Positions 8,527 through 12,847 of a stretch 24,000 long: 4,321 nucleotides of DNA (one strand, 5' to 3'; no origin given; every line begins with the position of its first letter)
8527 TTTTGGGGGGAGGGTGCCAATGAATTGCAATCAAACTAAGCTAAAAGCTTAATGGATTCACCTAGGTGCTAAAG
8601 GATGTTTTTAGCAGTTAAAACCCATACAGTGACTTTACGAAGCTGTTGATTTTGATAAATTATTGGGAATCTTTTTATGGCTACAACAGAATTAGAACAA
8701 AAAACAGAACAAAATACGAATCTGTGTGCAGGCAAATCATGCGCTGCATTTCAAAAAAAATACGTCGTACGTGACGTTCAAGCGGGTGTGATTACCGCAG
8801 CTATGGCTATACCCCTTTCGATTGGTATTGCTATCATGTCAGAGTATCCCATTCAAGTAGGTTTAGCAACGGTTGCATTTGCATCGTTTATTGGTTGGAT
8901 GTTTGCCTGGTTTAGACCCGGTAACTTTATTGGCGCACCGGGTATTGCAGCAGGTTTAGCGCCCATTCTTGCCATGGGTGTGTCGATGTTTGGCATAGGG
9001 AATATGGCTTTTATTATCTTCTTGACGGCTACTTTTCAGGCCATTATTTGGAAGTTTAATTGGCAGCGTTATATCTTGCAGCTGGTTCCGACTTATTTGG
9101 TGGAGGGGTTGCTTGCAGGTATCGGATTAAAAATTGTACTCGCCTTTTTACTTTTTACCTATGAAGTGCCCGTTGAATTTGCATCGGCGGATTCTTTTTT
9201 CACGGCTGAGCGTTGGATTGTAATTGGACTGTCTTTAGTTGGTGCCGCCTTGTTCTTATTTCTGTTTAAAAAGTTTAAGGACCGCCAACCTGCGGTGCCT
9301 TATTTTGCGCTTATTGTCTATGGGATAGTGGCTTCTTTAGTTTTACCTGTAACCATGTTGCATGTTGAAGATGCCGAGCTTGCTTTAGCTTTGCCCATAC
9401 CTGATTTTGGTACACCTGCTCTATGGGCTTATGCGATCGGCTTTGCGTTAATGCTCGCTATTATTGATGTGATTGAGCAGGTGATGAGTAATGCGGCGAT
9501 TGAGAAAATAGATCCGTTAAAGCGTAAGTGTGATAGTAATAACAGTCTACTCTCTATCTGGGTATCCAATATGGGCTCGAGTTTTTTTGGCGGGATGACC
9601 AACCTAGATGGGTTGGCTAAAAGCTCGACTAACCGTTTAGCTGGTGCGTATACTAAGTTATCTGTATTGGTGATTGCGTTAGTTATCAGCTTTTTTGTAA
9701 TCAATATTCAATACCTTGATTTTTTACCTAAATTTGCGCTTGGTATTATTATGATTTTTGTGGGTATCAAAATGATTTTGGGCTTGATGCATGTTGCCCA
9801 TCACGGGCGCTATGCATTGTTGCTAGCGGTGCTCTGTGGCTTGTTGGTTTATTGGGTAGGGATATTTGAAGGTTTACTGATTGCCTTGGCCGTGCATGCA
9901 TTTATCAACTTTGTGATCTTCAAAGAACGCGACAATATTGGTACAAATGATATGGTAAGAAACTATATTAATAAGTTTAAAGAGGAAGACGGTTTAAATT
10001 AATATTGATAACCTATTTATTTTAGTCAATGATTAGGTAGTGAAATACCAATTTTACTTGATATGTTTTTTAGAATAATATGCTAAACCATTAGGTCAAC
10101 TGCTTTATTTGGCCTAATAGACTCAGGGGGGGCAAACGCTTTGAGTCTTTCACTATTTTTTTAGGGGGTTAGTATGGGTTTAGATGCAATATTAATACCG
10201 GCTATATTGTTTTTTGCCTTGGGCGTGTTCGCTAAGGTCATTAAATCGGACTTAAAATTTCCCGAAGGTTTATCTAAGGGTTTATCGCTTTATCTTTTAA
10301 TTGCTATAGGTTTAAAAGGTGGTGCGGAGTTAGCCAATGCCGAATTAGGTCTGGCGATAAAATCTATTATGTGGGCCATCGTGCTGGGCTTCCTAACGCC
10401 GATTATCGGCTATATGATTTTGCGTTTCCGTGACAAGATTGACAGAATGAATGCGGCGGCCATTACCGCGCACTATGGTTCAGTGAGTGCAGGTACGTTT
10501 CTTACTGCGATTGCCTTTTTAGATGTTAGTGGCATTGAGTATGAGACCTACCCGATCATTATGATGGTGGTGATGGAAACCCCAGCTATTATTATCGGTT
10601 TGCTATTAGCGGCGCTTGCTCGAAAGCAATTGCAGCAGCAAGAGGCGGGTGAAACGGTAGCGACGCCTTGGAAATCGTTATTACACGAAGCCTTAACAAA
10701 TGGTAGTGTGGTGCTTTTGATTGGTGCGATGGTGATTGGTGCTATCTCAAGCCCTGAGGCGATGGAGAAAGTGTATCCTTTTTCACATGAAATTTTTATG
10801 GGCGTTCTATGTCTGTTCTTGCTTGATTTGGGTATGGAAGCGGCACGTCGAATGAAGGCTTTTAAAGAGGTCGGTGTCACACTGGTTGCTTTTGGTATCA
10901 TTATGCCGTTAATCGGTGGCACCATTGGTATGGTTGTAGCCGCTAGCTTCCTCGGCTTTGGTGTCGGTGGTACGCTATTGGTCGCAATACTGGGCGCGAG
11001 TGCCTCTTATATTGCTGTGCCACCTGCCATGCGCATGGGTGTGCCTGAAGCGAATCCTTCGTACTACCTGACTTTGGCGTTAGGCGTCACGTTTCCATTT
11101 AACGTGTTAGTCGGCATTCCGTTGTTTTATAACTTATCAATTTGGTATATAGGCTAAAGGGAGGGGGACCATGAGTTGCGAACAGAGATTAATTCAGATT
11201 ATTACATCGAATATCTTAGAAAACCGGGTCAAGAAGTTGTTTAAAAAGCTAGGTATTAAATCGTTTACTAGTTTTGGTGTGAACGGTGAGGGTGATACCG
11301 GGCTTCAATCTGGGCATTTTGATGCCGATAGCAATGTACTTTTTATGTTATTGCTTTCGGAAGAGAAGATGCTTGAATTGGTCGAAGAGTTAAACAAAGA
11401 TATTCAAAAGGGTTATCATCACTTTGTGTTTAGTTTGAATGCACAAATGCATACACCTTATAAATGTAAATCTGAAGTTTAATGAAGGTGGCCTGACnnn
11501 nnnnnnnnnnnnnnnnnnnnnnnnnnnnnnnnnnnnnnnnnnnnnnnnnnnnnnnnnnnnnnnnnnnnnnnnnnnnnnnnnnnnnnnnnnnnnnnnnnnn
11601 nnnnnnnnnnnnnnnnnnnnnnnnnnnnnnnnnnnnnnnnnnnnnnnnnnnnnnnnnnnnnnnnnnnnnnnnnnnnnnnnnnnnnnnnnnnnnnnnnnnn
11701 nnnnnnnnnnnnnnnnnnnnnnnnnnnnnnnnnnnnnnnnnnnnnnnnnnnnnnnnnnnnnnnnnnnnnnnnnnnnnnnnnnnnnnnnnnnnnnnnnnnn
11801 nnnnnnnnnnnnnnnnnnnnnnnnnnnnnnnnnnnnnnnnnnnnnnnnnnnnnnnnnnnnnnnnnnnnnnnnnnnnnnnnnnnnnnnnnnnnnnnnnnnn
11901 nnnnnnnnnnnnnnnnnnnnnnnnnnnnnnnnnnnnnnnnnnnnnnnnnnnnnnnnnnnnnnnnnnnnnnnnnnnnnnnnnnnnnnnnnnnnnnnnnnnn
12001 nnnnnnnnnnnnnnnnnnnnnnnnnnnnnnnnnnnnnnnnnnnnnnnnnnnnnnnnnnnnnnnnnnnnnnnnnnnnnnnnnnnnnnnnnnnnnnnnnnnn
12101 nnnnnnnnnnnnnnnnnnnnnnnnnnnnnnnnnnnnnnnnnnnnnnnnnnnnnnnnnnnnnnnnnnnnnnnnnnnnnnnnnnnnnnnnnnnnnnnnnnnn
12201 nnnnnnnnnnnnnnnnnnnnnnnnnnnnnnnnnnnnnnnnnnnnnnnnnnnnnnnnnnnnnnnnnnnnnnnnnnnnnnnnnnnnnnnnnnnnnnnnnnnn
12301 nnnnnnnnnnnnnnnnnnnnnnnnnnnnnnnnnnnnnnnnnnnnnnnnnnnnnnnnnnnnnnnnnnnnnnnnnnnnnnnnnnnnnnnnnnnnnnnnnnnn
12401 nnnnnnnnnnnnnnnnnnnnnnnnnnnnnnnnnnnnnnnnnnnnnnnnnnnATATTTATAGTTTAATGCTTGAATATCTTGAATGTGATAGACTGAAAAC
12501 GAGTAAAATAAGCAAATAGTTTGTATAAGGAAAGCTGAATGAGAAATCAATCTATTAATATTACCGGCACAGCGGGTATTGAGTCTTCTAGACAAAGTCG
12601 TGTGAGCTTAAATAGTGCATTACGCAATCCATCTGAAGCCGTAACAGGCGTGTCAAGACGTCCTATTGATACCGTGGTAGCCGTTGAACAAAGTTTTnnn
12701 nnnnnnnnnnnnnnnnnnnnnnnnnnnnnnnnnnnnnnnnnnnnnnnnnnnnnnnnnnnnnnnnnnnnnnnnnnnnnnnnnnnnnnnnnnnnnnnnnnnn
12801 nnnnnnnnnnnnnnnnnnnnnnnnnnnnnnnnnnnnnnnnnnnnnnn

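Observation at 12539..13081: Iota-class carbonic-anhydrase-like protein carries a disordered N-terminal extension sharing a motif with CsoS2; candidate substitute carboxysomal CA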

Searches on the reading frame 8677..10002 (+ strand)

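Call 4: search_protein_families(library=pfam, proteins=[window:8677-10002:+], max_evalue=0.01)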
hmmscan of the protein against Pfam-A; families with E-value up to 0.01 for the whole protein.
window:8677-10002:+ (441 aa): 1 family
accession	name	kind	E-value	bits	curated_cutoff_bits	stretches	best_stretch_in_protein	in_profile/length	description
PF00916.26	Sulfate_transp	-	1e-21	77.6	23.2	1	32-375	3-365/380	Sulfate permease family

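Call 5: search_protein_families(library=ncbifam, proteins=[window:8677-10002:+], max_evalue=0.01)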
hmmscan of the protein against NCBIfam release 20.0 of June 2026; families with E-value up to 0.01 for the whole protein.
window:8677-10002:+ (441 aa): 2 families
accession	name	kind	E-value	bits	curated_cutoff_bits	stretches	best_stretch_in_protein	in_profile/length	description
TIGR00815.1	sulP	subfamily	1.3e-14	53.6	380.45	1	28-408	12-418/565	sulfate permease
NF008660.1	PRK11660.1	equivalog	1.3e-10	40.3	614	2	256-406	284-432/572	C4-dicarboxylic acid transporter DauA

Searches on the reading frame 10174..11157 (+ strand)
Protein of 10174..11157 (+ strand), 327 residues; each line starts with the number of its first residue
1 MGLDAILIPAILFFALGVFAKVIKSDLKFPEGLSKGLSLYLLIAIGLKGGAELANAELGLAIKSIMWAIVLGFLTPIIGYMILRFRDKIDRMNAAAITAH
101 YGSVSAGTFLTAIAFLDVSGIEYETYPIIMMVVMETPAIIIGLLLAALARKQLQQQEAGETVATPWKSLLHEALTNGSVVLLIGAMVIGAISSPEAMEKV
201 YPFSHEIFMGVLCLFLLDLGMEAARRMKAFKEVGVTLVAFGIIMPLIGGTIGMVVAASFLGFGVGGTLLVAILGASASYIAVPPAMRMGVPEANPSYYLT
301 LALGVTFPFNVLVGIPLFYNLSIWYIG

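Call 4: search_protein_families(library=pfam, proteins=[window:10174-11157:+], max_evalue=0.01)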
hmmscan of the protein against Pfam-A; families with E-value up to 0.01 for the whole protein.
window:10174-11157:+ (327 aa): 1 family
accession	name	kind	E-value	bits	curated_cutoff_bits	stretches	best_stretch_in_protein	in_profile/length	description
PF05982.17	Sbt_1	-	1.3e-114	383.1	27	1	9-321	1-306/308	Na+-dependent bicarbonate transporter superfamily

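Call 5: search_protein_families(library=ncbifam, proteins=[window:10174-11157:+], max_evalue=0.01)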
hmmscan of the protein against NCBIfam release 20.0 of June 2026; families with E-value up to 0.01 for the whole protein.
window:10174-11157:+ (327 aa): 0 families

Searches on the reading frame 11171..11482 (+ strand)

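Call 4: search_protein_families(library=pfam, proteins=[window:11171-11482:+], max_evalue=0.01)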
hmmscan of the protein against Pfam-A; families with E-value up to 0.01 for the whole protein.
window:11171-11482:+ (103 aa): 1 family
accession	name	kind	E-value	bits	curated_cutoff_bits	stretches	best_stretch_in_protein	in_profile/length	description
PF00543.27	P-II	-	6.6e-12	46.1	25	1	7-89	3-92/102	Nitrogen regulatory protein P-II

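Call 5: search_protein_families(library=ncbifam, proteins=[window:11171-11482:+], max_evalue=0.01)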
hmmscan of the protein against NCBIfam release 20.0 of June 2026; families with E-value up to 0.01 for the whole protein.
window:11171-11482:+ (103 aa): 1 family
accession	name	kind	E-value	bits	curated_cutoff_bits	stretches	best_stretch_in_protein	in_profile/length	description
NF045581.1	PG0541_fam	equivalog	0.00061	19.7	45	1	8-76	3-75/91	PG0541 family transporter-associated protein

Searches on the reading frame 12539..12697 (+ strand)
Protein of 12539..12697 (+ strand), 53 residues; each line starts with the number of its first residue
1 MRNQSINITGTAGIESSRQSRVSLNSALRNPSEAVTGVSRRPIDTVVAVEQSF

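Call 65: search_protein_representatives(alignment_id=A3)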
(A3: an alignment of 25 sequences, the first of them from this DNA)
Query: 25 sequences, 58 profile positions. Proteins with E-value up to 0.001 (for the whole library): 7; up to 1e-10: 3; up to 1e-30: 0. The best 7 are listed.
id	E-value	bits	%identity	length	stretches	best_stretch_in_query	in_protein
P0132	8.5e-21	90.1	-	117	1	1-58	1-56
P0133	1.5e-15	73.2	-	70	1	1-58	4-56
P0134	2.1e-12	63.2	-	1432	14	16-57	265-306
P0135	7.6e-08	48.6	-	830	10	18-32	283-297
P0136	3.9e-06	43.1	-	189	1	5-54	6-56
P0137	4.9e-05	39.6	-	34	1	2-31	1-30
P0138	8.0e-04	35.7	-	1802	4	26-53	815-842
